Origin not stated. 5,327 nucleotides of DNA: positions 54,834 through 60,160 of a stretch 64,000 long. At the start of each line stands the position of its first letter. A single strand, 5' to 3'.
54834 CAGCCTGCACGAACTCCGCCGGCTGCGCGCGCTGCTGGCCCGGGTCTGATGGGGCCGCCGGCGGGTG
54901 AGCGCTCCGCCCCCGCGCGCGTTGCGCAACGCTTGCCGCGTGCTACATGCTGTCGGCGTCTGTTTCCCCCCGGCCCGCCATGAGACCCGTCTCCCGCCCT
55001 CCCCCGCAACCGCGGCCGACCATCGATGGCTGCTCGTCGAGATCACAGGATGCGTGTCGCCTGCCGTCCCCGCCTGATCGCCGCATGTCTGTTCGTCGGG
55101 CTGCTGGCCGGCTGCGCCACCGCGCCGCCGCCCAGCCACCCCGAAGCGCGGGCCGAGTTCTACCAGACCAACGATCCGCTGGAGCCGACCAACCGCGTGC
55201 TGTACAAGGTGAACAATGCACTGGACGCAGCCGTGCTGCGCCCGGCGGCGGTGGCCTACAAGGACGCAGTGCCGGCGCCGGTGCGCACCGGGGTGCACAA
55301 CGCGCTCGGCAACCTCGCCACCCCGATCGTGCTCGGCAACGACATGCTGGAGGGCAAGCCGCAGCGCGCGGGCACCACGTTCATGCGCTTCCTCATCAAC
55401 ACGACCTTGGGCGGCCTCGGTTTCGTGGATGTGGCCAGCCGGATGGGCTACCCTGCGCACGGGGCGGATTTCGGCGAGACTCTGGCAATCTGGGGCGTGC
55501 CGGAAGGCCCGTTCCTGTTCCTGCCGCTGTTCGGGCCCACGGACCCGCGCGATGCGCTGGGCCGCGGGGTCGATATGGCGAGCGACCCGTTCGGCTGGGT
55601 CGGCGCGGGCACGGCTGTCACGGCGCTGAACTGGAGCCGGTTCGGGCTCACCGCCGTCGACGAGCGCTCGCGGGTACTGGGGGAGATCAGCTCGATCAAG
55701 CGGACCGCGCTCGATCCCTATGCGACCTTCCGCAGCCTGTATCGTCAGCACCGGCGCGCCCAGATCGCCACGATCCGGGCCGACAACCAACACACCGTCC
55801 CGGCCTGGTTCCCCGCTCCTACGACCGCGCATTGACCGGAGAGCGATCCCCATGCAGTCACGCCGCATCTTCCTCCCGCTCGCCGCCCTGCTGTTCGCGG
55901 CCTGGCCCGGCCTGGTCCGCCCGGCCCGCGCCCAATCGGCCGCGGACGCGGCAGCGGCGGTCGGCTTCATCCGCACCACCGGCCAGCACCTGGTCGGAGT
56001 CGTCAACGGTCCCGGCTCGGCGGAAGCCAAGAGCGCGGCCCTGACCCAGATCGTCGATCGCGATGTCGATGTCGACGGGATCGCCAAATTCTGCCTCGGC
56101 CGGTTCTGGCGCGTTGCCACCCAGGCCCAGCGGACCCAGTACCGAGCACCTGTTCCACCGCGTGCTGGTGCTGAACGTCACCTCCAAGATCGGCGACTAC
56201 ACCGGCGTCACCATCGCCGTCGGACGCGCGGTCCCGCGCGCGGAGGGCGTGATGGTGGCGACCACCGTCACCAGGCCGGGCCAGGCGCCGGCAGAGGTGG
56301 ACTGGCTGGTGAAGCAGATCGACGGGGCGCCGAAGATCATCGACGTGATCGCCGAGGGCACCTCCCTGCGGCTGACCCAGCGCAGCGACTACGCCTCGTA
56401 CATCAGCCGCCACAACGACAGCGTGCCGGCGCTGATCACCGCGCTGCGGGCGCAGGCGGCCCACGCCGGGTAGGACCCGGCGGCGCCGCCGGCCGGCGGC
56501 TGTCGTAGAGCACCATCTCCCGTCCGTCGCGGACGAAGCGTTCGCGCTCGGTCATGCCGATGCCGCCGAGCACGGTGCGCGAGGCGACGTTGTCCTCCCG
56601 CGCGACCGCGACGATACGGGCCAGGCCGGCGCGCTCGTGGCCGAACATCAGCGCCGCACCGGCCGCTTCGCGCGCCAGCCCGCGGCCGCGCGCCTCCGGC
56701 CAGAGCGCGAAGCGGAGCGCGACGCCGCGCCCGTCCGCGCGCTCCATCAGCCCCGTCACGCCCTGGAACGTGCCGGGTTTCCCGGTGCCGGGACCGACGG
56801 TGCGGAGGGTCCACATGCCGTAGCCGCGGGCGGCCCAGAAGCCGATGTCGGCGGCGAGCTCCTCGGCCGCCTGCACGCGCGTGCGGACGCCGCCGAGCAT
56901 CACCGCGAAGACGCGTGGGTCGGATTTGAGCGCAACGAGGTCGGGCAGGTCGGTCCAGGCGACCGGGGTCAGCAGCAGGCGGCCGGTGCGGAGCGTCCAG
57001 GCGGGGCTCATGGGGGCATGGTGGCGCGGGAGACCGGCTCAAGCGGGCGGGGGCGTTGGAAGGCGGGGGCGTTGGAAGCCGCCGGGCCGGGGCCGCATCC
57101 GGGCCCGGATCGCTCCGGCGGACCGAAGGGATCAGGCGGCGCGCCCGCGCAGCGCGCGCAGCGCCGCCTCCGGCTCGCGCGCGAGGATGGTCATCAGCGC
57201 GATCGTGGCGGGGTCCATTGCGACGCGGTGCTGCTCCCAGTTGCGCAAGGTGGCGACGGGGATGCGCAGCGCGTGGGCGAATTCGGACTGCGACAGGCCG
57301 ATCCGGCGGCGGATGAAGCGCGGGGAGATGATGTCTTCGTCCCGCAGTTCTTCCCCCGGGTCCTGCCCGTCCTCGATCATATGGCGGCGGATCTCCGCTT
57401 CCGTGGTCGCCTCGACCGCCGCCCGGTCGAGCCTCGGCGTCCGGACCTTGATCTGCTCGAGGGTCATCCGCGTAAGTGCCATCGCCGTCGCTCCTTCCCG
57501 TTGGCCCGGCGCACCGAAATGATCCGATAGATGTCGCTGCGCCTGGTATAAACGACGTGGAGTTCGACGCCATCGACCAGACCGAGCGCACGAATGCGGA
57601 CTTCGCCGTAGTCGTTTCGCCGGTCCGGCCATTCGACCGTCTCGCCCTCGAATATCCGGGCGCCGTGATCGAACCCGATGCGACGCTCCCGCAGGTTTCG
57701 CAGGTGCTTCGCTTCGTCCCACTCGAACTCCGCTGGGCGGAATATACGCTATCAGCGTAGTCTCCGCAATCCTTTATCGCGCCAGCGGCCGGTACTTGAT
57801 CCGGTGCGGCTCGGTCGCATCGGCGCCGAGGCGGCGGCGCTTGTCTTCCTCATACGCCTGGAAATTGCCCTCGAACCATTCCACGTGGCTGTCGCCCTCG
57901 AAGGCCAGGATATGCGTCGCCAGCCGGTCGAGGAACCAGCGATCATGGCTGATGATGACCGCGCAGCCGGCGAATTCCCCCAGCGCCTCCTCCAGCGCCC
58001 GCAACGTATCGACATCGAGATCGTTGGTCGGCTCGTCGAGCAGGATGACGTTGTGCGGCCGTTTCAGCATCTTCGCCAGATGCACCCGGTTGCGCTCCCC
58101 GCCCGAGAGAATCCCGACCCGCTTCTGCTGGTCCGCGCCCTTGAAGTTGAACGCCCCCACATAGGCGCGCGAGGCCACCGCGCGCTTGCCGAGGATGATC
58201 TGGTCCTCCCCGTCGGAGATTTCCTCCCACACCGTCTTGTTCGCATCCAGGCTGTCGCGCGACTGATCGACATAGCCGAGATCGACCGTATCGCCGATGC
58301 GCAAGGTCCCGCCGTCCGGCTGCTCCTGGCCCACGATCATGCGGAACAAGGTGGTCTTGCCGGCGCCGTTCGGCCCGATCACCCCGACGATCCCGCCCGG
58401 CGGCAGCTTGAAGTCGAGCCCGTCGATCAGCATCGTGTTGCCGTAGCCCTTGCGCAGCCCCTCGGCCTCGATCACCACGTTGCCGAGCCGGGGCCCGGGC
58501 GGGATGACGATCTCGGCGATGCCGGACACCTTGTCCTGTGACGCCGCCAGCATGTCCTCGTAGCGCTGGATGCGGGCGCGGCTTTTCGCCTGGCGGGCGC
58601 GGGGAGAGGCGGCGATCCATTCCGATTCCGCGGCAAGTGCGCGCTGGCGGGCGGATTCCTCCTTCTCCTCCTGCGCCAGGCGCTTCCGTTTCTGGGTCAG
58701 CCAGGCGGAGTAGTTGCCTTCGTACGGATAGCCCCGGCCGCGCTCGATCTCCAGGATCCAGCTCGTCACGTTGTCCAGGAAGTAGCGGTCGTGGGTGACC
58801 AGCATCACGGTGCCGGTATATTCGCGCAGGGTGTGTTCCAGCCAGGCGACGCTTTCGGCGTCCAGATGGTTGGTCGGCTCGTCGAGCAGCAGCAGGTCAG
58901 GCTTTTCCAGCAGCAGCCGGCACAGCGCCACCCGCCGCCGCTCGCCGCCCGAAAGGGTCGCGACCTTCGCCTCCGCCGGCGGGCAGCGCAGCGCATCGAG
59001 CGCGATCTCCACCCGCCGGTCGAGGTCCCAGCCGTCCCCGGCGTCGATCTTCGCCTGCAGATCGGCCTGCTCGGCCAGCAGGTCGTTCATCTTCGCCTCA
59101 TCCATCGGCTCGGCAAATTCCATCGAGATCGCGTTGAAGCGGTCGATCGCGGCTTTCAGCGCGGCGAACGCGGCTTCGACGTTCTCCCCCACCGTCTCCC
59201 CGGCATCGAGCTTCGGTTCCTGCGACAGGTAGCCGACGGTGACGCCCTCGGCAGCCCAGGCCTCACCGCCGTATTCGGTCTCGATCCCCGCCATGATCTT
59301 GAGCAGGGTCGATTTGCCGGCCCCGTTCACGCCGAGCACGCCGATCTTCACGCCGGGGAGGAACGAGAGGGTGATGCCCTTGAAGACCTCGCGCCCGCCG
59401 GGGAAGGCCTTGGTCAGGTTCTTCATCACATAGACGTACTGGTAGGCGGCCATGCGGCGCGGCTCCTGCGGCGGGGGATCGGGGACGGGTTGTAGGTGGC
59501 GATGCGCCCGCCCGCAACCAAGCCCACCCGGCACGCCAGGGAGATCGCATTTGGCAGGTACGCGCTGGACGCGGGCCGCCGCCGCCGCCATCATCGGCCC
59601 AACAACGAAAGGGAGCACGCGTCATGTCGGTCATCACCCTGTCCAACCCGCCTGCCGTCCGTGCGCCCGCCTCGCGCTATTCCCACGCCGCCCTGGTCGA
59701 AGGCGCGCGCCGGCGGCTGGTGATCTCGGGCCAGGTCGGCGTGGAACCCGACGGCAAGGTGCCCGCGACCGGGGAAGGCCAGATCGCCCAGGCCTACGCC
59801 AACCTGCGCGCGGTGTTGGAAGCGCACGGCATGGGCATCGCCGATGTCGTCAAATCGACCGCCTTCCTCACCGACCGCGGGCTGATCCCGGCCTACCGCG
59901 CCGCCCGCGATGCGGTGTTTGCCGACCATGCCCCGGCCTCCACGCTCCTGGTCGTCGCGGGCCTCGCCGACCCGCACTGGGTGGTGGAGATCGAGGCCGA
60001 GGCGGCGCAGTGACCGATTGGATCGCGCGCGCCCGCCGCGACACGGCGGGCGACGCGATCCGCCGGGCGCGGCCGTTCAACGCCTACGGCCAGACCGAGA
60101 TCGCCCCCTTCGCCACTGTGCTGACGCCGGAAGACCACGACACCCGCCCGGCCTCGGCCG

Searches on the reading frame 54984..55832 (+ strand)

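Call 72: search_protein_families(library=pfam, proteins=[window:54984-55832:+], max_evalue=0.001)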
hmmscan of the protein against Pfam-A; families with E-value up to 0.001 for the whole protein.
window:54984-55832:+ (283 aa): 1 family
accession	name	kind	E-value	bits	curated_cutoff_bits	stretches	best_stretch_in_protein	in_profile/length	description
PF04333.18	MlaA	-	5.8e-68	228.8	25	1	63-259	2-194/195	MlaA lipoprotein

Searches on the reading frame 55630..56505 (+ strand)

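Call 72: search_protein_families(library=pfam, proteins=[window:55630-56505:+], max_evalue=0.001)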
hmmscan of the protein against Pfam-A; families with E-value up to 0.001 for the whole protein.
window:55630-56505:+ (292 aa): 1 family
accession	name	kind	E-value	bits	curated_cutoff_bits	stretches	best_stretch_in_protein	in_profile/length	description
PF05494.18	MlaC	-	4.9e-06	26.9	26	1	131-171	22-62/166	MlaC protein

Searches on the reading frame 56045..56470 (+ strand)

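Call 72: search_protein_families(library=pfam, proteins=[window:56045-56470:+], max_evalue=0.001)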
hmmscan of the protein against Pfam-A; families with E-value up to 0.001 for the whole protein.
window:56045-56470:+ (142 aa): 1 family
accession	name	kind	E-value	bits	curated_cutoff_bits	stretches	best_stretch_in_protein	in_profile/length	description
PF05494.18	MlaC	-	1.3e-18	67.8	26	1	35-135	64-165/166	MlaC protein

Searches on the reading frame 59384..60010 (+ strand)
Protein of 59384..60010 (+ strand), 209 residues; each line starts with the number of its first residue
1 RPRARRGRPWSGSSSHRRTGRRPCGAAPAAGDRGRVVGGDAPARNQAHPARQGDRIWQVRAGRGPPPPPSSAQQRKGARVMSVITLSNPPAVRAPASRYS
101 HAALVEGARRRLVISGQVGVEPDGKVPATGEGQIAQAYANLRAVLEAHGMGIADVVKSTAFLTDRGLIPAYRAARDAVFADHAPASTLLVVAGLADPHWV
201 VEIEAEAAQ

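Call 72: search_protein_families(library=pfam, proteins=[window:59384-60010:+], max_evalue=0.001)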
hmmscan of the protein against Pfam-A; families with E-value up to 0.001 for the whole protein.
window:59384-60010:+ (209 aa): 1 family
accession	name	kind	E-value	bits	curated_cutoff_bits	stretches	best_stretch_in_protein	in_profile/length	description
PF01042.26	Ribonuc_L-PSP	-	3.6e-21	75.8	27.3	1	94-208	6-120/121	Endoribonuclease L-PSP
